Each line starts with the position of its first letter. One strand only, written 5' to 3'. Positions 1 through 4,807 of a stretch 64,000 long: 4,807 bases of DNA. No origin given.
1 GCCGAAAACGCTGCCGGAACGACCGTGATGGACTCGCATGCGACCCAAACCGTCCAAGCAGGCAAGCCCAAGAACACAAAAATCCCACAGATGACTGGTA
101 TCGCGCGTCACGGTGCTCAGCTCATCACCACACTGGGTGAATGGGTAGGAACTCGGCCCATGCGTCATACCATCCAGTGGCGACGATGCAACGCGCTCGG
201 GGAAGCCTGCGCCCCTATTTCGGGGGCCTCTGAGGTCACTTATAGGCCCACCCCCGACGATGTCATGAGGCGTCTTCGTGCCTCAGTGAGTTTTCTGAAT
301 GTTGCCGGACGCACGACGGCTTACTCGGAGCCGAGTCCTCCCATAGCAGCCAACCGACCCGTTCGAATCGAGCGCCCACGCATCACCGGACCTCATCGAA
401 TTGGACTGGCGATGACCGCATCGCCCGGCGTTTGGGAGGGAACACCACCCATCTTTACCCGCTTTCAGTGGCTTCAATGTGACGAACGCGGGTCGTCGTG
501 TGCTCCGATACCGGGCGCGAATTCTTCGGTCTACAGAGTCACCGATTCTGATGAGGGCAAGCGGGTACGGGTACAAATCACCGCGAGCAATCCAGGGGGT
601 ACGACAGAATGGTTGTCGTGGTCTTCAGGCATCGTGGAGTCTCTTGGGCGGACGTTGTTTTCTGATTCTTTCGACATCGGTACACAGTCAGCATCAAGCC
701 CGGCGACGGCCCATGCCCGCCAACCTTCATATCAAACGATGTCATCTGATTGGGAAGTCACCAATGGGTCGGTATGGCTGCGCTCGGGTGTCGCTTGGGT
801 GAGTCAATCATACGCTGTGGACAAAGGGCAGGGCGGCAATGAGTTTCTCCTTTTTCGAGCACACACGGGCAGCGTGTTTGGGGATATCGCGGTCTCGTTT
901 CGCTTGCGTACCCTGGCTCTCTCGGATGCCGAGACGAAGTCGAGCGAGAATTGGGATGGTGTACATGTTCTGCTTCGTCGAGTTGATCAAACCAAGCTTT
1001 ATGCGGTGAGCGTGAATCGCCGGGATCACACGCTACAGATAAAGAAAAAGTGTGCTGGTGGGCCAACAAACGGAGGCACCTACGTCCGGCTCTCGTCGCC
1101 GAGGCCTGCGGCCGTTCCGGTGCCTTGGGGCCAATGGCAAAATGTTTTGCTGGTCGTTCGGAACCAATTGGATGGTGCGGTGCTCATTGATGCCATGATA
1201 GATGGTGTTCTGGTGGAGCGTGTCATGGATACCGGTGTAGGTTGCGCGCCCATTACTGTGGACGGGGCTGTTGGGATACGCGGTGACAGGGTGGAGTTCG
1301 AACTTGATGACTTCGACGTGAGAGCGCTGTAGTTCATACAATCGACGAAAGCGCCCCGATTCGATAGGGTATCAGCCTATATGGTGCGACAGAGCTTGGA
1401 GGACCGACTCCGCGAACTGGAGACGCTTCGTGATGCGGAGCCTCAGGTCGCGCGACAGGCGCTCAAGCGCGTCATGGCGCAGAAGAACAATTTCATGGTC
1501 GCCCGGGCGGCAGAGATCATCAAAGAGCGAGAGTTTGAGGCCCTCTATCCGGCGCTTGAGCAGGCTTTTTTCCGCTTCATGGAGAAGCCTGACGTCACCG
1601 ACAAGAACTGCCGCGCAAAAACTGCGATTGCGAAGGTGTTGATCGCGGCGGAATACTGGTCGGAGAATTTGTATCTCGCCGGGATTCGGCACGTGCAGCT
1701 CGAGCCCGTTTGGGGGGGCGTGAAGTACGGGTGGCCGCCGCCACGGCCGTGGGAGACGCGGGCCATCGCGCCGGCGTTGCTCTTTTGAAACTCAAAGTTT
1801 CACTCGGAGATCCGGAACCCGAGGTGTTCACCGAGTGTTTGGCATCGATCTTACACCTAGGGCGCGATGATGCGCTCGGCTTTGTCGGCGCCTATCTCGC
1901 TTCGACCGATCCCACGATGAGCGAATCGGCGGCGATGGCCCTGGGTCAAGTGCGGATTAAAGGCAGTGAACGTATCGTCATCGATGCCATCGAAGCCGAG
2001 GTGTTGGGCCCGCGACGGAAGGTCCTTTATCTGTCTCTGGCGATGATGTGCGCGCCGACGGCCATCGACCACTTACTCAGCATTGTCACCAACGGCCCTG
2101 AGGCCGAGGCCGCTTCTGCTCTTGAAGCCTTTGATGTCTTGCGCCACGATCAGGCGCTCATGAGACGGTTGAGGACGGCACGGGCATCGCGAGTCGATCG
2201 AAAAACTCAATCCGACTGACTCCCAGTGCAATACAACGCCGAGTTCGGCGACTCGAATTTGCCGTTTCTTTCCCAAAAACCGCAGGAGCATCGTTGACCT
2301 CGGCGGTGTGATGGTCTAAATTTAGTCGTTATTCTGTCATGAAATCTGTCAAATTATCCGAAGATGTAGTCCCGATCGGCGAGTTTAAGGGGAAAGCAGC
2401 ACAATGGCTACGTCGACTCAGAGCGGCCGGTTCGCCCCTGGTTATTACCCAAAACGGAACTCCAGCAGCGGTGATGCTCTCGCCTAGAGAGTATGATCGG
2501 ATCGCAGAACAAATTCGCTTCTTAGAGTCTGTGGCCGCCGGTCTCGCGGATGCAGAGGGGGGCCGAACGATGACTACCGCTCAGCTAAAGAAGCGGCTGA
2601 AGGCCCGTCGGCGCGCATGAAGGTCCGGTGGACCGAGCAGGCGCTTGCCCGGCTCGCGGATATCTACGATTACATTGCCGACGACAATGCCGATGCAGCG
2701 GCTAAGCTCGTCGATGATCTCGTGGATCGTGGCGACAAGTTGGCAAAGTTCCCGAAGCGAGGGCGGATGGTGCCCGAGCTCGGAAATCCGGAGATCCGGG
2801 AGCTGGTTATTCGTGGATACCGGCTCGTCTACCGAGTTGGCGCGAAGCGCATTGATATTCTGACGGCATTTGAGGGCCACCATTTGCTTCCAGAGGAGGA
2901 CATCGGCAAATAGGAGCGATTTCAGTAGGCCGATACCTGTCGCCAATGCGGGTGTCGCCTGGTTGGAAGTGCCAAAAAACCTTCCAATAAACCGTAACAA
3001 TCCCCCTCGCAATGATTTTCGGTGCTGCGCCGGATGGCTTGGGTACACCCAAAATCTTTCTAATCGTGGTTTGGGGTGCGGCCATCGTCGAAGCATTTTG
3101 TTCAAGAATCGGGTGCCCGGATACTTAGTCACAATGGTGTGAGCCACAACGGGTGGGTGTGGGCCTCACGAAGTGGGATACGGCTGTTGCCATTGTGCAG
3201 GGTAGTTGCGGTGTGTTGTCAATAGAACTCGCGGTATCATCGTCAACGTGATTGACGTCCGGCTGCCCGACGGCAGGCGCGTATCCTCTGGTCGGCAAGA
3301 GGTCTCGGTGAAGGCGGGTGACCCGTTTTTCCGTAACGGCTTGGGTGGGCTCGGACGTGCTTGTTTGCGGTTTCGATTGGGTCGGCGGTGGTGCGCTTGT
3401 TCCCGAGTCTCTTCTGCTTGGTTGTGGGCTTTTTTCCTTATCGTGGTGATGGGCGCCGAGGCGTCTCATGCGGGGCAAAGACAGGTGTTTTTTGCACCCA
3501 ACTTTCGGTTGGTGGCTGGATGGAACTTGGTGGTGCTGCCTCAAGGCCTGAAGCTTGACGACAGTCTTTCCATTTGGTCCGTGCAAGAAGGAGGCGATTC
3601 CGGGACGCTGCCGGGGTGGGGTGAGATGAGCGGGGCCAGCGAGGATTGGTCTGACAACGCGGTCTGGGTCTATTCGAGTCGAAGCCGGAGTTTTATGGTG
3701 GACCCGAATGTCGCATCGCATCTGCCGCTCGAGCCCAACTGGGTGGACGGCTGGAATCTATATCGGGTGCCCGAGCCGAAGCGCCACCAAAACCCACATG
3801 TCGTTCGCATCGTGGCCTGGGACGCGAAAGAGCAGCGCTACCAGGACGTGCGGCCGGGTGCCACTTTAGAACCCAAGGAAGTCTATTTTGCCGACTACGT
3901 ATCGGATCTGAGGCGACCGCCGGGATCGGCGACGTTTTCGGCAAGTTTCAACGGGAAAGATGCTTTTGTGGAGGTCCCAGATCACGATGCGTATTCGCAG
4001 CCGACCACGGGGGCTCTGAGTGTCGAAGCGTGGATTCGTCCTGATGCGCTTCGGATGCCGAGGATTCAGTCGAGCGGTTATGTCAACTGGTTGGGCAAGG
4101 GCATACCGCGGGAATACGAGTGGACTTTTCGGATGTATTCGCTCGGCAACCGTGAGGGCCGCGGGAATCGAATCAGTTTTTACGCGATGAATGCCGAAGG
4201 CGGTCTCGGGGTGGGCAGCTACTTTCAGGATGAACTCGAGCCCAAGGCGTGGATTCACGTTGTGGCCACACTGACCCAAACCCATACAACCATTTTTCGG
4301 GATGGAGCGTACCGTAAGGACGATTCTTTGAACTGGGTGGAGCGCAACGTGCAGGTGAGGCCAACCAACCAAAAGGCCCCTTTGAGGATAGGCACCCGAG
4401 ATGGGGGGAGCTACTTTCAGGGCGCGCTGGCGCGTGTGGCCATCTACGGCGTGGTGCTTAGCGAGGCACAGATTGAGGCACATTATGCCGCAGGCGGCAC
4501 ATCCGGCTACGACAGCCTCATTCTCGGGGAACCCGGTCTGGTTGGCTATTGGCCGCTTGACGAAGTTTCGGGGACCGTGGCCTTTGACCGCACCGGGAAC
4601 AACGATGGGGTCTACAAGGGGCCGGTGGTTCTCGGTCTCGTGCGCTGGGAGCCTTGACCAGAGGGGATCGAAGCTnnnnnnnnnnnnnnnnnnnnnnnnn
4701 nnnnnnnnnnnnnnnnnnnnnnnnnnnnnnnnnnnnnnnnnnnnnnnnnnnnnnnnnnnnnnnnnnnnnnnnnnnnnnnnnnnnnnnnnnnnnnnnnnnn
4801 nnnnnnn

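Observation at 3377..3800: Undescribed about 100-aa N-terminal GWNL module shared by three secreted proteins in this window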

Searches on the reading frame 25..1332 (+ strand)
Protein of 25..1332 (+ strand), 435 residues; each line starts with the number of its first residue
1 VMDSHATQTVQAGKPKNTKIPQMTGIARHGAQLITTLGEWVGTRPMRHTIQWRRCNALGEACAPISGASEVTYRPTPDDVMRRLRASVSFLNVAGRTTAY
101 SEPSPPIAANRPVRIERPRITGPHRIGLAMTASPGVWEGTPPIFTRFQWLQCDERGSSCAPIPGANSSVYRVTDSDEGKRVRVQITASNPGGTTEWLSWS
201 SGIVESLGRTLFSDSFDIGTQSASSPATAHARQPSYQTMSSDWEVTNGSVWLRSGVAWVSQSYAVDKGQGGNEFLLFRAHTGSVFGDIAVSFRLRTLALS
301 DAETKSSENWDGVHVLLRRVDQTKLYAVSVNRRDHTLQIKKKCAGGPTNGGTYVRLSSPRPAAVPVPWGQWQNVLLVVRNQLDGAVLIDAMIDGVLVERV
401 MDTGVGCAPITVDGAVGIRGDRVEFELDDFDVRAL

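Call 49: search_protein_families(library=pfam, proteins=[window:25-1332:+], max_evalue=0.001)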
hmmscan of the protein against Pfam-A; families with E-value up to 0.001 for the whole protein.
window:25-1332:+ (435 aa): 2 families
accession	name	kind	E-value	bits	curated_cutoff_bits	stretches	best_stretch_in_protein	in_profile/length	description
PF16709.11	SCAB-Ig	-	3.2e-09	37.2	27.6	1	47-90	27-70/98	Ig domain of plant-specific actin-binding protein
PF23197.1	IG_AIR9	-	5.1e-08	33.1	27.5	0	145-186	31-71/87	AIR9 A9 domain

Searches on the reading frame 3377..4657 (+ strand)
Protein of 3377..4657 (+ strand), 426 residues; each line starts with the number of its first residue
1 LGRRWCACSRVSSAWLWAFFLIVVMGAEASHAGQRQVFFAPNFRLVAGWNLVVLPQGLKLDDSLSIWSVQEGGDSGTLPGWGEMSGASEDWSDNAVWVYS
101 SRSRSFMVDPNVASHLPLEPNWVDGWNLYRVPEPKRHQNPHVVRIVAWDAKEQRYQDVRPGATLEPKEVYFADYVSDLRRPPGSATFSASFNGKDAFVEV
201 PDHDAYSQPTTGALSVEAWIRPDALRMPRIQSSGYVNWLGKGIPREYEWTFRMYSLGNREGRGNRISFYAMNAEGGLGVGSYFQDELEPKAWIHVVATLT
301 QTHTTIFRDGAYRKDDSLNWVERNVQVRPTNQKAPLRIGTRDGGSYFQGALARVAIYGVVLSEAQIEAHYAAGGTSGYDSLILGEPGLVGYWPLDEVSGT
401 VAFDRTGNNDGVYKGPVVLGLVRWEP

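Call 6: search_protein_families(library=pfam, proteins=[window:3377-4657:+], max_evalue=1)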
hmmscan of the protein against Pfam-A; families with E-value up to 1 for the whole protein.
window:3377-4657:+ (426 aa): 1 family
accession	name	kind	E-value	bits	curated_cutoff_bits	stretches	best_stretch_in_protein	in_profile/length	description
PF13385.13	Laminin_G_3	-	6.8e-17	62.4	27.6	1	192-366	1-150/151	Concanavalin A-like lectin/glucanases superfamily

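Call 7: search_protein_families(library=ncbifam, proteins=[window:3377-4657:+], max_evalue=1)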
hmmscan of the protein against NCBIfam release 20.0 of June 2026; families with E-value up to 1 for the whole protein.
window:3377-4657:+ (426 aa): 0 families
